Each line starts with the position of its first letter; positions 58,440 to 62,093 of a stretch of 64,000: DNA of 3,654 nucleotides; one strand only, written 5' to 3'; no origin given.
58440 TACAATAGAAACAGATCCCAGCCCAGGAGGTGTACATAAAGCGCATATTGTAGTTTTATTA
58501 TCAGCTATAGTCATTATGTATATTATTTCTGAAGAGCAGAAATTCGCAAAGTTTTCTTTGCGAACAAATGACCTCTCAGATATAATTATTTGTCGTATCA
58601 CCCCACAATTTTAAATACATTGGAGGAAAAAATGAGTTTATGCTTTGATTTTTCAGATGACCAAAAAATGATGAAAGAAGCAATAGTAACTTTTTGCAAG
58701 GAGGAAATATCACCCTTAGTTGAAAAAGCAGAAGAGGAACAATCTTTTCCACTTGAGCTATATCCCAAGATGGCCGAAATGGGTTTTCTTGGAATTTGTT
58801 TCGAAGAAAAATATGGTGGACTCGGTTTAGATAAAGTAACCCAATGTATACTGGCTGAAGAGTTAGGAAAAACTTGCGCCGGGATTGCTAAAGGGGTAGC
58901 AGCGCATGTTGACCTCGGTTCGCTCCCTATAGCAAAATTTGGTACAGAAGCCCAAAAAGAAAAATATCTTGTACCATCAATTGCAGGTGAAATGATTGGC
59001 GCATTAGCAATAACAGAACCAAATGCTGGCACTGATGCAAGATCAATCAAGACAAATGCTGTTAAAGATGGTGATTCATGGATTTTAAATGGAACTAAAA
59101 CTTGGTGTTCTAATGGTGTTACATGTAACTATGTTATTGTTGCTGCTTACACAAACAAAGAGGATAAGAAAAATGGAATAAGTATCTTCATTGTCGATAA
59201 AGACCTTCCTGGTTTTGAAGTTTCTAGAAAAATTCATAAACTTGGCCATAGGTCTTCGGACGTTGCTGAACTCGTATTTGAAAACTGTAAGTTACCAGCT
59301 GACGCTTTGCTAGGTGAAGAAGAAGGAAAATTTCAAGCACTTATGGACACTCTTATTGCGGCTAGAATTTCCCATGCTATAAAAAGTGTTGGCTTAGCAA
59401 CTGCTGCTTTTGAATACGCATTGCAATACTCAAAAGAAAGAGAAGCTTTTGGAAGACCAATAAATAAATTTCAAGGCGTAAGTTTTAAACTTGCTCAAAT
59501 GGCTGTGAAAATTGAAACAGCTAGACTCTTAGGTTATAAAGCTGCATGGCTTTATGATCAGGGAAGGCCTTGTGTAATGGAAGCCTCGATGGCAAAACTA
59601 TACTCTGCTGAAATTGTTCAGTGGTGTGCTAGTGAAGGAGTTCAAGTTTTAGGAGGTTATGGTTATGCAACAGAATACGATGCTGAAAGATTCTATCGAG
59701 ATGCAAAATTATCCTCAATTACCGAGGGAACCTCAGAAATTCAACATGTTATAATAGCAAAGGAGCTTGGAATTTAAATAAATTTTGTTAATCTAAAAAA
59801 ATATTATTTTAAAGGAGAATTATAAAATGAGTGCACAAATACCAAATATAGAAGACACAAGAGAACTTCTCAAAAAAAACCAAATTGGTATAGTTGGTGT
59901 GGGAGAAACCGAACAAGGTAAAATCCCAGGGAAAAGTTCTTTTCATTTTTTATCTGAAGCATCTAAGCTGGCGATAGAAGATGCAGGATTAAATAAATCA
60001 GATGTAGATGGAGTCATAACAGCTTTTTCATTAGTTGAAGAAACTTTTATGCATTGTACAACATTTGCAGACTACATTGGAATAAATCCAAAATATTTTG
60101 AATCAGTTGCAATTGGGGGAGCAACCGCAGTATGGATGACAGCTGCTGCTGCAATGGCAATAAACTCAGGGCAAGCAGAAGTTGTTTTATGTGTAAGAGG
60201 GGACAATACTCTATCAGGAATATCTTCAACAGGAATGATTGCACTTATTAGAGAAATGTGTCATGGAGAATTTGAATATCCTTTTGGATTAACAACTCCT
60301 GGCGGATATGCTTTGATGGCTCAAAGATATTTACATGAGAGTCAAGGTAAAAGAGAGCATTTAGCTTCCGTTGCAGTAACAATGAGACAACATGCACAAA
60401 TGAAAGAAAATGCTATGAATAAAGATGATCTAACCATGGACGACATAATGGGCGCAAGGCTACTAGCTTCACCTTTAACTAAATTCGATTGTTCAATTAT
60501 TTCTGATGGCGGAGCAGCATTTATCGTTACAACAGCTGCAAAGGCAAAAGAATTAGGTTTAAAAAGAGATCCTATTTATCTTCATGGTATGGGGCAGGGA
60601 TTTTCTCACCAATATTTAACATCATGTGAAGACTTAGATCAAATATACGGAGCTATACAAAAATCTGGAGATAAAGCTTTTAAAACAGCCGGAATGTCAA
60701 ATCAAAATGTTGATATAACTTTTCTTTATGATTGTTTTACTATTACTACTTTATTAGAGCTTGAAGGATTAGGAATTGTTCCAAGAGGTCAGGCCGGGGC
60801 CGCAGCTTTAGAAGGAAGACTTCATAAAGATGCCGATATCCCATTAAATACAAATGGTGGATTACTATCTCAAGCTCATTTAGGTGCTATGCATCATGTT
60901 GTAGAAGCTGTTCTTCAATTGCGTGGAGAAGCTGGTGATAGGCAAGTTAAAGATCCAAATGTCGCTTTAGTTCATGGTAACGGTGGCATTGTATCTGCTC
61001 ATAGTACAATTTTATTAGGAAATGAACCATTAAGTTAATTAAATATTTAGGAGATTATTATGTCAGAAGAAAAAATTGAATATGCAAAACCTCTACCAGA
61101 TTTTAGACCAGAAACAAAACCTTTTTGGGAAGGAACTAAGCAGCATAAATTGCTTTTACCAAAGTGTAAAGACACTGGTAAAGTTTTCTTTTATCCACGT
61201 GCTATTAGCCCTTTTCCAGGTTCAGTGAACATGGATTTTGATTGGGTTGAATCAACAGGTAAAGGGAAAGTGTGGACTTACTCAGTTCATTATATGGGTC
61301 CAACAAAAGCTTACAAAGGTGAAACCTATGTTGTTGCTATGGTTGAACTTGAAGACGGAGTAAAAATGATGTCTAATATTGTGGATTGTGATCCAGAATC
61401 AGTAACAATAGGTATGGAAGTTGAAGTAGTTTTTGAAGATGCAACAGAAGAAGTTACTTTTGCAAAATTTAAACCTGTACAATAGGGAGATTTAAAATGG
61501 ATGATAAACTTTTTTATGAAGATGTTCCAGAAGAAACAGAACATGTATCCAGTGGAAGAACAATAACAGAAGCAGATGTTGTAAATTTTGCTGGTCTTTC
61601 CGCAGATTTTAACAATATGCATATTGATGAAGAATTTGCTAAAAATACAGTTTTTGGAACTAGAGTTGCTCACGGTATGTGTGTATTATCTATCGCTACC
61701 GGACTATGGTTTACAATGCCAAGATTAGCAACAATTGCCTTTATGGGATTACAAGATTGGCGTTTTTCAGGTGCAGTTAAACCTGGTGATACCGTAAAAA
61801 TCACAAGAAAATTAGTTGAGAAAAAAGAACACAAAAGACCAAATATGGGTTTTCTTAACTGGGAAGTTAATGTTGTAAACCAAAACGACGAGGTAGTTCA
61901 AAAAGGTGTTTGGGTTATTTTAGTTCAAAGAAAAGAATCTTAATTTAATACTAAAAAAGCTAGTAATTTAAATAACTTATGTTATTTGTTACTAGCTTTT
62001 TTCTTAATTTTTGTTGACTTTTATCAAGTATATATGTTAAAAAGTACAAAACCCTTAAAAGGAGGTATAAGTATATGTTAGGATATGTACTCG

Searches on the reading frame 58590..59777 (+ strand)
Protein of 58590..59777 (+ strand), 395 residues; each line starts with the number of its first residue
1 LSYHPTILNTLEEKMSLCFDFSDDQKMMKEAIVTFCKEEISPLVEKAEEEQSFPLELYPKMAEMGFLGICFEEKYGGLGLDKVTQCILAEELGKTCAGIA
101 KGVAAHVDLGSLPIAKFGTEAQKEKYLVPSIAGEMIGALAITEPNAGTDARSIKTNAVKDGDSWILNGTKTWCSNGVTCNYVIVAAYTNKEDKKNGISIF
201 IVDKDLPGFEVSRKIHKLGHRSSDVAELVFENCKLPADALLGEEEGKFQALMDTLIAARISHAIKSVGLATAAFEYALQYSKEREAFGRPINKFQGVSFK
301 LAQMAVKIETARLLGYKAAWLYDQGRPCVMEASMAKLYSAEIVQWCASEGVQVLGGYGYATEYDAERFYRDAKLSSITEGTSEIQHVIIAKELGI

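Call 20: search_protein_families(library=ncbifam, proteins=[window:58590-59777:+], max_evalue=0.001)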
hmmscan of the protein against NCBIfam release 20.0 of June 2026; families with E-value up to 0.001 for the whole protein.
window:58590-59777:+ (395 aa): 22 families
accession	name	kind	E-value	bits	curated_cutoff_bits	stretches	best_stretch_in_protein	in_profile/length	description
NF042972.1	AcrlCoAredClosAcrC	equivalog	2.4e-117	391.8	640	1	19-392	3-375/378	acryloyl-CoA reductase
NF045552.1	GlutCoADH_Des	equivalog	2.5e-92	310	470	1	19-392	3-378/387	glutaryl-CoA dehydrogenase Acd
NF058590.1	AcCoDHFadEBacil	equivalog_domain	1.6e-85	287.8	600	2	13-324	13-322/586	acyl-CoA dehydrogenase FadE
NF043006.1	CyhCrbnylCoADH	equivalog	9.7e-83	278.2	650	1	22-393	5-375/380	cyclohexane-1-carbonyl-CoA dehydrogenase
NF053553.1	prodigi_MBC_PigA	equivalog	3.7e-78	263.3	500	1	19-395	3-381/381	prodigiosin MBC biosynthesis dehydrogenase PigA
NF042439.1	SulpropCoADesulf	equivalog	1.5e-72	244.5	600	1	34-392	6-369/379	3-sulfinopropanoyl-CoA desulfinase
NF045652.1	ProlPCPDhRedW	equivalog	2.9e-72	243.6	650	1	24-395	3-375/376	L-prolyl-[peptidyl-carrier protein] dehydrogenase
NF008997.0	PRK12341.1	equivalog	5.8e-70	236.3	537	1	19-389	3-372/382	acyl-CoA dehydrogenase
TIGR03207.1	cyc_hxne_CoA_dh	equivalog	2e-62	211.1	575.35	1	22-392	2-370/372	cyclohexanecarboxyl-CoA dehydrogenase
NF002885.1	PRK03354.1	equivalog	1.3e-59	202.2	540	1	19-392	3-372/378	crotonobetainyl-CoA dehydrogenase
NF052270.1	Staph_DH_FadE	equivalog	1.2e-46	159.3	600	1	25-393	25-393/400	acyl-CoA dehydrogenase FadE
TIGR03203.1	pimD_small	equivalog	2e-36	125.9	652.7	1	19-381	2-364/378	pimeloyl-CoA dehydrogenase small subunit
TIGR03204.1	pimC_large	equivalog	6.1e-28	97.8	623.85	1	21-364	4-347/395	pimeloyl-CoA dehydrogenase large subunit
NF007000.1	PRK09463.1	subfamily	1e-27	96.8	600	1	47-359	68-398/726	acyl-CoA dehydrogenase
NF049984.1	Rv1679_FadE16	equivalog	4e-24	85.5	600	1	46-384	18-356/371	Rv1679 family acyl-CoA dehydrogenase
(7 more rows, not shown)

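Call 76: search_solved_structures(query=window:58590-59777:+, max_evalue=1e-40)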
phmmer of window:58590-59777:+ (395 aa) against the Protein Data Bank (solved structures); distinct sequences matched with E-value up to 1e-40: 68 (the best 60 are shown).
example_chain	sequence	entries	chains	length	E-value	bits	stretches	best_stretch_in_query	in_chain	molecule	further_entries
5ol2_C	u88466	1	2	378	6e-100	338.5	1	25-392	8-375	Acyl-CoA dehydrogenase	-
4l1f_A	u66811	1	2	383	4.3e-98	332.4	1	19-392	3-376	Acyl-CoA dehydrogenase domain protein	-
1ukw_A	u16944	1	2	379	2.5e-92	313.4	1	19-392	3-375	acyl-CoA dehydrogenase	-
5lnx_A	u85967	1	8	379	5e-92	312.4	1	22-393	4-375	Acyl-CoA dehydrogenase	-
4u83_A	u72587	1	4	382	1.7e-90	307.4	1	22-392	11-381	Acyl-CoA dehydrogenase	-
1jqi_A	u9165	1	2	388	3.9e-89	302.9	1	22-392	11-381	short chain acyl-CoA dehydrogenase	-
4m9a_A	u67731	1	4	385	4.4e-89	302.7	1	21-393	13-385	Acyl-CoA dehydrogenase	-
7y0a_A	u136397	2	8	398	7.3e-88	298.7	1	23-392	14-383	Short-chain specific acyl-CoA dehydrogenase, mitochondrial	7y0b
8sgs_A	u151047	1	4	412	7.7e-88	298.6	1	22-392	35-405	Short-chain specific acyl-CoA dehydrogenase, mitochondrial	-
2vig_A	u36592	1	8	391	5.3e-87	295.9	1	23-392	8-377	SHORT-CHAIN SPECIFIC ACYL-COA DEHYDROGENASE,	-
4n5f_A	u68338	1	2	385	7.2e-87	295.5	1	21-393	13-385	Putative acyl-CoA dehydrogenase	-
1buc_A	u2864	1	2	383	8.5e-87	295.2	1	19-388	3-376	BUTYRYL-COA DEHYDROGENASE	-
4iv6_A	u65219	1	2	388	3.3e-83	283.4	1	26-393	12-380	Acyl-CoA dehydrogenase FadE3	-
1ws9_A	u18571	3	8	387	4.1e-83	283.1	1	16-393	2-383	acyl-CoA dehydrogenase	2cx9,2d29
9w60_A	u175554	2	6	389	6.7e-82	279.1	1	19-390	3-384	Butyryl CoA dehydrogenase apo protein | Butyryl CoA Dehydrogenase with FAD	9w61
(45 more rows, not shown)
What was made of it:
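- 58590..59777 (+): Short-chain (Bcd/SCAD-like) acyl-CoA dehydrogenase of the conserved ADC-associated cluster. Best PDB hits 5ol2_C, 4l1f and 1jqi (call 76).
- The ACAD is Bcd/SCAD-like (call 76).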

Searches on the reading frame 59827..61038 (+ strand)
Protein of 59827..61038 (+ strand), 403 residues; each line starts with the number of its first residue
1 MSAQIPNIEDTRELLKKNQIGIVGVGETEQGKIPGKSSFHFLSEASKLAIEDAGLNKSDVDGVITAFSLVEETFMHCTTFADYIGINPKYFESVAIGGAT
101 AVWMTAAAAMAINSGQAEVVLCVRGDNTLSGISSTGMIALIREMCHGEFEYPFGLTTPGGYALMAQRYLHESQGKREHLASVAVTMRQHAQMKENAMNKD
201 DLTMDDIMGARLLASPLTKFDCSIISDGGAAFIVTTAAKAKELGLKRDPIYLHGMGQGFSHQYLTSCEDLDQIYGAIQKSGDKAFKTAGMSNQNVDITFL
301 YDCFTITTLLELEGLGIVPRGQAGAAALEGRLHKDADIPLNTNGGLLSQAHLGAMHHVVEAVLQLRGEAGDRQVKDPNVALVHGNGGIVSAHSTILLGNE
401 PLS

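Call 20: search_protein_families(library=ncbifam, proteins=[window:59827-61038:+], max_evalue=0.001)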
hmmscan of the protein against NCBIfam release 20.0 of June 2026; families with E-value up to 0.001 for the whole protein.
window:59827-61038:+ (403 aa): 26 families (the best 25 are shown)
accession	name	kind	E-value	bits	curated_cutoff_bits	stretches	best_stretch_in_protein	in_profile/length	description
NF004811.0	PRK06158.1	subfamily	9.5e-99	331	421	1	17-400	7-381/384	acetyl-CoA acetyltransferase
NF004720.0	PRK06064.1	subfamily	1e-70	238.5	420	1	19-390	3-378/389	thiolase domain-containing protein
NF005892.0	PRK07855.1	subfamily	3.2e-70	237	469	1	17-398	5-388/390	lipid-transfer protein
NF006010.0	PRK08142.1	subfamily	4.1e-70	236.5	462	1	18-398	5-386/388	thiolase domain-containing protein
NF053570.1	AcCoTHIOL_METTL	equivalog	2.5e-59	201.1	600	1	19-391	3-375/385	acetyl-CoA acetyltransferase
NF004810.0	PRK06157.1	equivalog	9.7e-52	176.4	403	1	17-389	6-385/400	acetyl-CoA acetyltransferase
NF009228.0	PRK12578.1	subfamily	2.4e-48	164.7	485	1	18-388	3-376/387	thiolase domain-containing protein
NF006180.0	PRK08313.1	subfamily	5.4e-42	144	514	1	17-401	3-386/389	thiolase domain-containing protein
NF004715.0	PRK06059.1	equivalog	3e-41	141.7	424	1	18-396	4-396/399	lipid-transfer protein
NF005704.0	PRK07516.1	subfamily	7.9e-41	140.3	412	1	18-391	2-379/389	thiolase domain-containing protein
NF006102.0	PRK08256.1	subfamily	1.4e-40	139.6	436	1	17-391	2-384/394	lipid-transfer protein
NF004982.0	PRK06365.1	equivalog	4e-39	134.9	695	2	19-258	17-256/430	thiolase domain-containing protein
NF004721.0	PRK06065.1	equivalog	3.2e-38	131.6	455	1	13-397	5-391/393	thiolase domain-containing protein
NF053628.1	BnzsclthlBbsBGT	equivalog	4.4e-34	117.9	750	1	19-391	6-374/389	benzoylsuccinyl-CoA thiolase subunit BbsB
NF004722.0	PRK06066.1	equivalog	1.2e-30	106.8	516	1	17-391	3-376/385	thiolase domain-containing protein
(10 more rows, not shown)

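Call 35: search_solved_structures(query=window:59827-61038:+, max_evalue=0.00001, show_alignments=2)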
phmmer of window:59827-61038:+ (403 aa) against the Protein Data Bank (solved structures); distinct sequences matched with E-value up to 0.00001: 19.
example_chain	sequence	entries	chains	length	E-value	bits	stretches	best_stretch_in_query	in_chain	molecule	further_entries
4u4e_A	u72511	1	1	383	9.2e-70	238.7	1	19-399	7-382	Thiolase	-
6ok1_A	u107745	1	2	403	5.3e-49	170.4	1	21-387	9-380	Lipid-transfer protein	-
7yvy_A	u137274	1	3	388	1.8e-45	158.7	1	22-390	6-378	Acetyl-CoA acetyltransferase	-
9myr_A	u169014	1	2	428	1.8e-43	152.2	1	20-397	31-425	Nonspecific lipid-transfer protein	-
6esq_A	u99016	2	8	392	1.9e-39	139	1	19-392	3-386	acetoacetyl-CoA thiolase | Acetyl-CoA acetyltransferase thiolase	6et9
5ab4_A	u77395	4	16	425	8.8e-33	117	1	19-397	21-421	SCP2-THIOLASE LIKE PROTEIN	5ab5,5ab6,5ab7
4yzo_A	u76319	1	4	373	6.9e-31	110.8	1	55-401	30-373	Putative acyl-CoA acyltransferase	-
7pxp_C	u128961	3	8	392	2e-27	99.4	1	19-391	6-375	Benzoylsuccinyl-CoA thiolase subunit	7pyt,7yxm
6hsj_A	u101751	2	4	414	3.3e-24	88.8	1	17-386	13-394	SCP2-thiolase (type-1)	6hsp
6hrv_A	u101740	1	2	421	3.5e-24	88.7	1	17-386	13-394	SCP2-thiolase (type-1)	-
9skm_I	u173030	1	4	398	1.5e-20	76.7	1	40-400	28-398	2,4-diacetylphloroglucinol biosynthesis protein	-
9skh_I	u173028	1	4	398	2.2e-20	76.2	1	40-400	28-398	2,4-diacetylphloroglucinol biosynthesis protein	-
4bi9_A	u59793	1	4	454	3.4e-19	72.3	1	208-387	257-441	3-KETOACYL-COA THIOLASE, PUTATIVE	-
4bia_A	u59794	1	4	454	6.4e-18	68.1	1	208-387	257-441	3-KETOACYL-COA THIOLASE, PUTATIVE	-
5m3k_C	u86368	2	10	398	1.3e-17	67.1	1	41-399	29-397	2,4-diacetylphloroglucinol biosynthesis protein PhlC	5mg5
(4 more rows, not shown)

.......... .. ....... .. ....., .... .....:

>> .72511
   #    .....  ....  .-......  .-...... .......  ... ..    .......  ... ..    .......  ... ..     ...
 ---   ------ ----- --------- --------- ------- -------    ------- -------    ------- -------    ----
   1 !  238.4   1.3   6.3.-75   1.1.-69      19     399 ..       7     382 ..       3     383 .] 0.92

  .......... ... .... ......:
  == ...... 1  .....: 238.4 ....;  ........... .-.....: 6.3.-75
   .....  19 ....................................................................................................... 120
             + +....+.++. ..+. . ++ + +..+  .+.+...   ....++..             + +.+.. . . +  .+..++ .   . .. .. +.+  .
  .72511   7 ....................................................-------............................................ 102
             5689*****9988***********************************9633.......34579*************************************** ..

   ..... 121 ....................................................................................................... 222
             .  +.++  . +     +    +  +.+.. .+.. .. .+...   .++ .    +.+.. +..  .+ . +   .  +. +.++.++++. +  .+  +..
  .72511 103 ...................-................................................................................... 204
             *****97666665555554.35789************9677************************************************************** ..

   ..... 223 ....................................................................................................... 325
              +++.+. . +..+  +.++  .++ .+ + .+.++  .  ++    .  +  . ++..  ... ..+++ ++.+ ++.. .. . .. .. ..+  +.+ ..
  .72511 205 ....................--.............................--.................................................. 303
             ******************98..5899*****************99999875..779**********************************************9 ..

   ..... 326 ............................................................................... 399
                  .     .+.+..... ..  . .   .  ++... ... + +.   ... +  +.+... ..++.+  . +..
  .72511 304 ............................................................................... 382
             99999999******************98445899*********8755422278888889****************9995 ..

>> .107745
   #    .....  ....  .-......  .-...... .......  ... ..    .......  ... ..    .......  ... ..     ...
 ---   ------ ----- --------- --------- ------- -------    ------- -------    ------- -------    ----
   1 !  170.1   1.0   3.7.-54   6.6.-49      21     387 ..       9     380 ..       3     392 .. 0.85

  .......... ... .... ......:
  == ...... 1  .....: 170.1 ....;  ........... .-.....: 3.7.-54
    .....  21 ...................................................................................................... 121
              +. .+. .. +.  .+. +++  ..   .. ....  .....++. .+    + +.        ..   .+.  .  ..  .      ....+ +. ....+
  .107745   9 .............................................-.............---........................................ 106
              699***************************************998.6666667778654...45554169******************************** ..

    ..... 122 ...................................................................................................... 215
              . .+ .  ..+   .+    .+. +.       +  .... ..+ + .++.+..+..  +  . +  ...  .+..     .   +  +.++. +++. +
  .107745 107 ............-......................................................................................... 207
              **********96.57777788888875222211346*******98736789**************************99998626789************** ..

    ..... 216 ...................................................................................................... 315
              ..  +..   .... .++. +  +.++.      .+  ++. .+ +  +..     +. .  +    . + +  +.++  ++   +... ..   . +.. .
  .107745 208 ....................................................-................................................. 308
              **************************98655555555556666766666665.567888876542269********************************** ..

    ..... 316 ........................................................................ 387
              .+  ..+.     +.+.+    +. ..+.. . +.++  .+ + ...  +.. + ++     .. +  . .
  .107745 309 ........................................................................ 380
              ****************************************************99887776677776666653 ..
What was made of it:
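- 59827..61038 (+): Ltp2-like thiolase-fold protein lacking the nucleophilic Cys (probable retro-aldolase). PDB hits 4u4e and 6ok1, the Ltp2 aldolase (call 35).
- On Ltp2-type thiolase-fold aldolase with DUF35 (neighbour gene 59827-61038): PDB 6ok1 at E 5e-49 (call 35).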

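Call 42: search_protein_families(library=pfam, proteins=[window:59827-61038:+], max_evalue=0.1)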
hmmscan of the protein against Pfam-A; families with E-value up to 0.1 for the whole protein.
window:59827-61038:+ (403 aa): 2 families
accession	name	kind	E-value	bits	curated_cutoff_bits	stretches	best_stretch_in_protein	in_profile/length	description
PF22691.2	Thiolase_C_1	-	6.5e-48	162.6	28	1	256-399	1-144/144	Thiolase C-terminal domain-like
PF00108.29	Thiolase_N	-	3.3e-05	23.8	26.4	1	32-236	17-258/260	Thiolase, N-terminal domain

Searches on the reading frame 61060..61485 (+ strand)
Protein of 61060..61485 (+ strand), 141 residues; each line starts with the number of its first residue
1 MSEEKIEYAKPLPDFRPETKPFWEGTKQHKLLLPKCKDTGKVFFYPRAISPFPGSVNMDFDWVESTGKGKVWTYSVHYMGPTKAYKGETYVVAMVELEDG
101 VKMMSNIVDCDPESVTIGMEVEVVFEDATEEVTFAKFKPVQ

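Call 20: search_protein_families(library=ncbifam, proteins=[window:61060-61485:+], max_evalue=0.001)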
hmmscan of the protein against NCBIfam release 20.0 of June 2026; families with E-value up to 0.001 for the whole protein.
window:61060-61485:+ (141 aa): 1 family
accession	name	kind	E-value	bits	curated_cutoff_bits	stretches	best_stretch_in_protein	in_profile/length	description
NF053627.1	BnzsclthlBbsAGT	equivalog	1.9e-05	24.6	250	1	34-125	39-125/145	benzoylsuccinyl-CoA thiolase subunit BbsA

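Call 42: search_protein_families(library=pfam, proteins=[window:61060-61485:+], max_evalue=0.1)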
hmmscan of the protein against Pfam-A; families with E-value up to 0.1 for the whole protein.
window:61060-61485:+ (141 aa): 2 families
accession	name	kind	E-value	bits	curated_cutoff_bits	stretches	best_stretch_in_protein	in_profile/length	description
PF01796.24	OB_ChsH2_C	-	6.7e-22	77.6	27.1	1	62-126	1-65/65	ChsH2, C-terminal OB-fold domain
PF12172.15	zf-ChsH2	-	7.2e-08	32.5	23.2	1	23-48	1-26/37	ChsH2, rubredoxin-like zinc ribbon domain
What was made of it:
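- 61060..61485 (+): DUF35 (zf-ChsH2 + OB_ChsH2_C) partner of the Ltp2-like protein. Pfam, call 42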

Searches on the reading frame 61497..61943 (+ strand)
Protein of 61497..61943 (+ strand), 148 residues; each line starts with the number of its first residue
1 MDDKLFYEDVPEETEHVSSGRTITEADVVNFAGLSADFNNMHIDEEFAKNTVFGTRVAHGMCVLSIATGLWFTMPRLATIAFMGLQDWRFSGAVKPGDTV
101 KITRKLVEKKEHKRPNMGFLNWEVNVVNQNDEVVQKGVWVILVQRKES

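Call 20: search_protein_families(library=ncbifam, proteins=[window:61497-61943:+], max_evalue=0.001)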
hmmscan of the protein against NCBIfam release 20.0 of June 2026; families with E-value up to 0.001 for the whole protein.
window:61497-61943:+ (148 aa): 6 families
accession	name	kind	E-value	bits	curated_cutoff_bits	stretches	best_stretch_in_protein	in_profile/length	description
TIGR02278.1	PaaN-DH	equivalog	7.8e-26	90.5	562.8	1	8-140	526-659/664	phenylacetic acid degradation bifunctional protein PaaZ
NF006045.0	PRK08190.1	subfamily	2.3e-15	56.4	282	1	17-141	20-139/467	bifunctional enoyl-CoA hydratase/phosphate acetyltransferase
NF038241.1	RipB_Ich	equivalog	1.3e-10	41.5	340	1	5-145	22-164/175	(R)-specific enoyl-CoA hydratase RipB/Ich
NF040620.1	fused_HadA_HadB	exception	4.2e-10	39.6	350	1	17-69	206-258/329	fused (3R)-hydroxyacyl-ACP dehydratase subunits HadA/HadB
NF010246.0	PRK13693.1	equivalog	1.8e-09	37.6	203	1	22-70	21-69/142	(3R)-hydroxyacyl-ACP dehydratase subunit HadB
NF041625.1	methfumCoahyd_Halo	equivalog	7.6e-05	22.1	560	1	19-141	234-355/358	2-methylfumaryl-CoA hydratase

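Call 42: search_protein_families(library=pfam, proteins=[window:61497-61943:+], max_evalue=0.1)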
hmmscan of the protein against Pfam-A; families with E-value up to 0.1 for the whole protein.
window:61497-61943:+ (148 aa): 4 families
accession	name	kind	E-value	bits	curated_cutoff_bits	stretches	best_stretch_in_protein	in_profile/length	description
PF01575.25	MaoC_dehydratas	-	2.7e-29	101.7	27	1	12-115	7-110/123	MaoC like domain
PF13452.11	FAS1_DH_region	-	6.4e-07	30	22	1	22-134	13-129/132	FAS1-like, dehydratase domain region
PF19315.5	MC_hydratase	-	0.00011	21.8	26.5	1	19-144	228-352/353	Mesaconyl-CoA hydratase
PF07977.19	FabA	-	0.0056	16.7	23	1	73-125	77-128/138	FabA-like domain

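Call 77: search_solved_structures(query=window:61497-61943:+, max_evalue=0.00001)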
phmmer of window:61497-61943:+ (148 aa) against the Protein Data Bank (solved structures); distinct sequences matched with E-value up to 0.00001: 16.
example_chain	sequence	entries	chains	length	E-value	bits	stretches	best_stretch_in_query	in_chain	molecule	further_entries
1q6w_A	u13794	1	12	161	1.3e-21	80.3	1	7-145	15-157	monoamine oxidase regulatory protein, putative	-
4ffu_A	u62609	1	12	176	2.4e-21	79.4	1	3-146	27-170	oxidase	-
6jql_A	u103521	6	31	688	4.9e-20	75.2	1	6-136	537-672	Bifunctional protein PaaZ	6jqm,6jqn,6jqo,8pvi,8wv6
4e3e_A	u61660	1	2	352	1.1e-12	51.4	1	17-146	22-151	MaoC domain protein dehydratase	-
2b3m_A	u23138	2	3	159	4.8e-11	46.1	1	21-107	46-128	hypothetical protein AF1124 | putative dehydratase AF1124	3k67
5cpg_A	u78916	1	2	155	1.7e-10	44.3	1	13-118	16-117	(R)-specific enoyl-CoA hydratase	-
8hgn_A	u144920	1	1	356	5.9e-09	39.3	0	10-120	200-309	Beta-methylmalyl-CoA dehydratase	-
3ir3_A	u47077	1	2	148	8.6e-09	38.8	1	20-101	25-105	3-hydroxyacyl-thioester dehydratase 2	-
4rv2_B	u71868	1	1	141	1.8e-08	37.7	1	22-70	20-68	MaoC family protein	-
1iq6_A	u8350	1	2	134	8.6e-08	35.5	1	23-102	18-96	(R)-SPECIFIC ENOYL-COA HYDRATASE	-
5zy8_B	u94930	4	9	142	1.5e-07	34.7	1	22-70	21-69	3-hydroxyacyl-ACP dehydratase | (3R)-hydroxyacyl-ACP dehydratase subunit HadB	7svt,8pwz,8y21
4rlj_B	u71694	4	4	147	1.6e-07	34.6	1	22-70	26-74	(3R)-hydroxyacyl-ACP dehydratase subunit HadB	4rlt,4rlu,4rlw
3exz_A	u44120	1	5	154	1.9e-07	34.4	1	5-146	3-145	MaoC-like dehydratase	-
2c2i_A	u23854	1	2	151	1.5e-06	31.5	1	19-108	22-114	RV0130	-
3kh8_A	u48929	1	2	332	3.7e-06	30.2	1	33-101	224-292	MaoC-like dehydratase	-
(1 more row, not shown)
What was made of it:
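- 61497..61943 (+): MaoC-type (R)-specific enoyl-CoA hydratase. Pfam, call 42; PDB, call 77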
